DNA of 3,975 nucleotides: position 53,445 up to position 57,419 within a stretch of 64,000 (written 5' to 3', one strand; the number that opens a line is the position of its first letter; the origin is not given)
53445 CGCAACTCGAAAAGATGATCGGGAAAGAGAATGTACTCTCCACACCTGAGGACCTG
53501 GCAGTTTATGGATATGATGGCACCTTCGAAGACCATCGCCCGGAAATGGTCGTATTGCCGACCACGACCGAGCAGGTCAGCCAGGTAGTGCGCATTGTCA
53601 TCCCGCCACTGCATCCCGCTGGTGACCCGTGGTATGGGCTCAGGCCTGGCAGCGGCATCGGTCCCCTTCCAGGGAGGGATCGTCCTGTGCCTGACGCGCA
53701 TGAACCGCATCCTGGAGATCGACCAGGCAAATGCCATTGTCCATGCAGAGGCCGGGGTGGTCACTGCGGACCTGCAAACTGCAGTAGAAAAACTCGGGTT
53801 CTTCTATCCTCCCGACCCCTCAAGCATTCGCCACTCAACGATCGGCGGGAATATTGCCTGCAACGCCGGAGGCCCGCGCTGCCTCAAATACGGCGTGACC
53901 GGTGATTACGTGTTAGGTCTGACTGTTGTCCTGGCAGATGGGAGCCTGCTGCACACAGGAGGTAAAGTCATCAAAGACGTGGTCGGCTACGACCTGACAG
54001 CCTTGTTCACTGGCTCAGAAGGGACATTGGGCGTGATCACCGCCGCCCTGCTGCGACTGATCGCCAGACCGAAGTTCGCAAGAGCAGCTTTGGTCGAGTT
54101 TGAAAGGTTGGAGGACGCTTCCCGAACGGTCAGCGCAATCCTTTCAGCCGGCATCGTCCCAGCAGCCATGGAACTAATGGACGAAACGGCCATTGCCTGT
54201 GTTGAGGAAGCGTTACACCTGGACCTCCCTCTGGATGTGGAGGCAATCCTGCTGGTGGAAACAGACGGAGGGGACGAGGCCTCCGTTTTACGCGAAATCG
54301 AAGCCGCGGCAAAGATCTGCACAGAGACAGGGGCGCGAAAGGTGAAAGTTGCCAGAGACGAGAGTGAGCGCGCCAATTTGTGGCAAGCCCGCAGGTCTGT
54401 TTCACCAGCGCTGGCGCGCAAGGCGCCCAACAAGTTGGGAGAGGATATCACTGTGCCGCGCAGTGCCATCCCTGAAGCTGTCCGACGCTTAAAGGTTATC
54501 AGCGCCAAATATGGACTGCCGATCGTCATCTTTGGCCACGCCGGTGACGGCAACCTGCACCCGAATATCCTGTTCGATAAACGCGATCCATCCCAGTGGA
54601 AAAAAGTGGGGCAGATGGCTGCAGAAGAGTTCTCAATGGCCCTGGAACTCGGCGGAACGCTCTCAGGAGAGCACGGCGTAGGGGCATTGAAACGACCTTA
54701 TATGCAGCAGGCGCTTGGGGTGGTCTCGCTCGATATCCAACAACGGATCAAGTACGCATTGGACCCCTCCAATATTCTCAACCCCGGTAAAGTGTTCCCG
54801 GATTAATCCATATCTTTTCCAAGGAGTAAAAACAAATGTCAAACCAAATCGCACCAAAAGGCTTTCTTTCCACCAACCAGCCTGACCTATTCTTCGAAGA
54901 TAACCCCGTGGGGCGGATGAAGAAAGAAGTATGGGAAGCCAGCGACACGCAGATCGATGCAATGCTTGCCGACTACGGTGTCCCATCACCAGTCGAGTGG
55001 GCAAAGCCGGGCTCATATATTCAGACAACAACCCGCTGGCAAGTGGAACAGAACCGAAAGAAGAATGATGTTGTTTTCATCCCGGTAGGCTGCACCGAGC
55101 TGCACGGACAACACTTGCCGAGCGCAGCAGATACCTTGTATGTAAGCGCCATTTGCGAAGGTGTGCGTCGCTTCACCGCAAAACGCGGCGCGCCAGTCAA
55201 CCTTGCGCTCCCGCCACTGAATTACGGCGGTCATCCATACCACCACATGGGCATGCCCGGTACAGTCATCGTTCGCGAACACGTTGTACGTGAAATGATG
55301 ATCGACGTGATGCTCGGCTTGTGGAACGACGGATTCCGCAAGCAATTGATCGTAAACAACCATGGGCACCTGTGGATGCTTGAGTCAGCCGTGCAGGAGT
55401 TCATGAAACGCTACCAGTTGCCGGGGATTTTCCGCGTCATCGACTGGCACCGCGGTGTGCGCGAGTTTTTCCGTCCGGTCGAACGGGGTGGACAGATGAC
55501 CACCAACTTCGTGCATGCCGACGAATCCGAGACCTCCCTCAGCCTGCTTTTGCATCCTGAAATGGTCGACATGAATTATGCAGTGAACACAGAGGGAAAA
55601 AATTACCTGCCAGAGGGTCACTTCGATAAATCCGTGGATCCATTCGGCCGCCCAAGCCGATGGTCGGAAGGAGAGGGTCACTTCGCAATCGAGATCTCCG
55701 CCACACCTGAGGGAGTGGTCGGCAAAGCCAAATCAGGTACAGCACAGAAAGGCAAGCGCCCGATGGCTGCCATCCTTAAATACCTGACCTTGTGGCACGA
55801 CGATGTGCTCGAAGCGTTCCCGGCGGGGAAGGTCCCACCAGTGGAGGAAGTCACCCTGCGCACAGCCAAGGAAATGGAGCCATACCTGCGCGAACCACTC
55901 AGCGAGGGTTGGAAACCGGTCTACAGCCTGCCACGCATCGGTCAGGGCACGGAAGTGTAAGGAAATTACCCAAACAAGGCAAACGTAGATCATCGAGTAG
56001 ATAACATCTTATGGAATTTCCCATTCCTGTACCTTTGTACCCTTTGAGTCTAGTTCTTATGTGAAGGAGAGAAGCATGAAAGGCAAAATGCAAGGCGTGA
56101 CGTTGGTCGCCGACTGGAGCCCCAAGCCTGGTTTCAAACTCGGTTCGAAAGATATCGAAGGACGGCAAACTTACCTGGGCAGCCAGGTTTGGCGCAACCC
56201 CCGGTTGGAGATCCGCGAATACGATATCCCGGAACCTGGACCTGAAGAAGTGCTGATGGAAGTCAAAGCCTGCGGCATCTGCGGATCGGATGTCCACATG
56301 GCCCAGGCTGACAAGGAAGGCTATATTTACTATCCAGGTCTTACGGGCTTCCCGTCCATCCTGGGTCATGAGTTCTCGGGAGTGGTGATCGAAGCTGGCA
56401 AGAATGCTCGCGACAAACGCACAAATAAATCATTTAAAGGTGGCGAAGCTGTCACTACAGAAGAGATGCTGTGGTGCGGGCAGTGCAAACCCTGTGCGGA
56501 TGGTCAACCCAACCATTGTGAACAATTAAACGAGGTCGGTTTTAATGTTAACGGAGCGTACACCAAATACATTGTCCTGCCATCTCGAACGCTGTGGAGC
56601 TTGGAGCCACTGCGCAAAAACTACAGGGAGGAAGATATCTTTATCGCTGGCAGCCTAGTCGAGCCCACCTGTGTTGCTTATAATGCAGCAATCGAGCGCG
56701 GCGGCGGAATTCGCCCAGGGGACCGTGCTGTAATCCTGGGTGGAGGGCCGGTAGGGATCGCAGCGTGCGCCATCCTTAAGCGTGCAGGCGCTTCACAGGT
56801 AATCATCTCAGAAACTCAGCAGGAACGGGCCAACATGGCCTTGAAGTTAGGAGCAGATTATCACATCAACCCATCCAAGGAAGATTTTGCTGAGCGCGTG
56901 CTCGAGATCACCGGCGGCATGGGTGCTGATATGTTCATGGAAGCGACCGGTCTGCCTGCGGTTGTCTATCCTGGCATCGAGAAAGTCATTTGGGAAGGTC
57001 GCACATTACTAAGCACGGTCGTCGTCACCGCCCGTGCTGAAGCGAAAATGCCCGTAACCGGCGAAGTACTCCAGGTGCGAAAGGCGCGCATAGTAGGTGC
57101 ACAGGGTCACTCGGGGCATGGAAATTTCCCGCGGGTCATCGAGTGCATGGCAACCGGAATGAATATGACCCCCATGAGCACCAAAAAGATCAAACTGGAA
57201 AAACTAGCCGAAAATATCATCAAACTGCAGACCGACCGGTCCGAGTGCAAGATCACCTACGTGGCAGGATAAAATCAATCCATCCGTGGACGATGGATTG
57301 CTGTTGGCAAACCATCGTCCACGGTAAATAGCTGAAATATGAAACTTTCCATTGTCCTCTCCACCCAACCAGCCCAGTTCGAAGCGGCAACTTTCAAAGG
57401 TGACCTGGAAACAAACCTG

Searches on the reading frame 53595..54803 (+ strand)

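Call 26: search_protein_families(library=pfam, proteins=[window:53595-54803:+], max_evalue=0.001)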
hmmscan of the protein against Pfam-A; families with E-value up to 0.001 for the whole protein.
window:53595-54803:+ (403 aa): 2 families
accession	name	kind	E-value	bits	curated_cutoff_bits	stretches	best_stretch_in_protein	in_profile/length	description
PF02913.24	FAD-oxidase_C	-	1e-75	255.1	21.2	1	159-400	2-248/248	FAD linked oxidases, C-terminal domain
PF01565.28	FAD_binding_4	-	6e-34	117.2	26.4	1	4-122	22-139/139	FAD binding domain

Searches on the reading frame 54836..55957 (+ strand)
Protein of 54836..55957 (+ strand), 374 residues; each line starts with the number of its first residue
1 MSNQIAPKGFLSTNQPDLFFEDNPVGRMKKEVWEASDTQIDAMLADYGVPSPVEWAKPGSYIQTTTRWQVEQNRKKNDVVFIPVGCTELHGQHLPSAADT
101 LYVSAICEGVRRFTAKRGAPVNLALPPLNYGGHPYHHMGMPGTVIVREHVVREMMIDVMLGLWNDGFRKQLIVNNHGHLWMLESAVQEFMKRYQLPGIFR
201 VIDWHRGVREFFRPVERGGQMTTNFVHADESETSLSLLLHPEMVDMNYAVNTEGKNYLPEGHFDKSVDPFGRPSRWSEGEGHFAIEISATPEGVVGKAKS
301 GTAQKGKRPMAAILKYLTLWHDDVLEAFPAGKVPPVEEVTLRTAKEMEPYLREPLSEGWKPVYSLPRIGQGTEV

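Call 26: search_protein_families(library=pfam, proteins=[window:54836-55957:+], max_evalue=0.001)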
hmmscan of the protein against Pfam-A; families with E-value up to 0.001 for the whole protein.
window:54836-55957:+ (374 aa): 1 family
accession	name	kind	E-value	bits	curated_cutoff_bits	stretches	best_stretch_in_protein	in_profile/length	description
PF02633.19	Creatininase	-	1.3e-47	162.7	31.3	1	65-317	3-234/238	Creatinine amidohydrolase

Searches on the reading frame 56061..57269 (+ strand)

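Call 26: search_protein_families(library=pfam, proteins=[window:56061-57269:+], max_evalue=0.001)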
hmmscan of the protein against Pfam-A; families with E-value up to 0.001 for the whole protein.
window:56061-57269:+ (403 aa): 3 families
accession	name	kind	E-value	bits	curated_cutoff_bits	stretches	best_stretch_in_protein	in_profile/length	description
PF08240.17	ADH_N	-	3e-24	85.7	23.5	1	60-181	1-102/104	Alcohol dehydrogenase GroES-like domain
PF00107.32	ADH_zinc_N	-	1.5e-17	64.2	31.8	1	230-364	1-128/129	Zinc-binding dehydrogenase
PF16912.11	Glu_dehyd_C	-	1.6e-09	38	34.9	1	197-330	4-141/211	Glucose dehydrogenase C-terminus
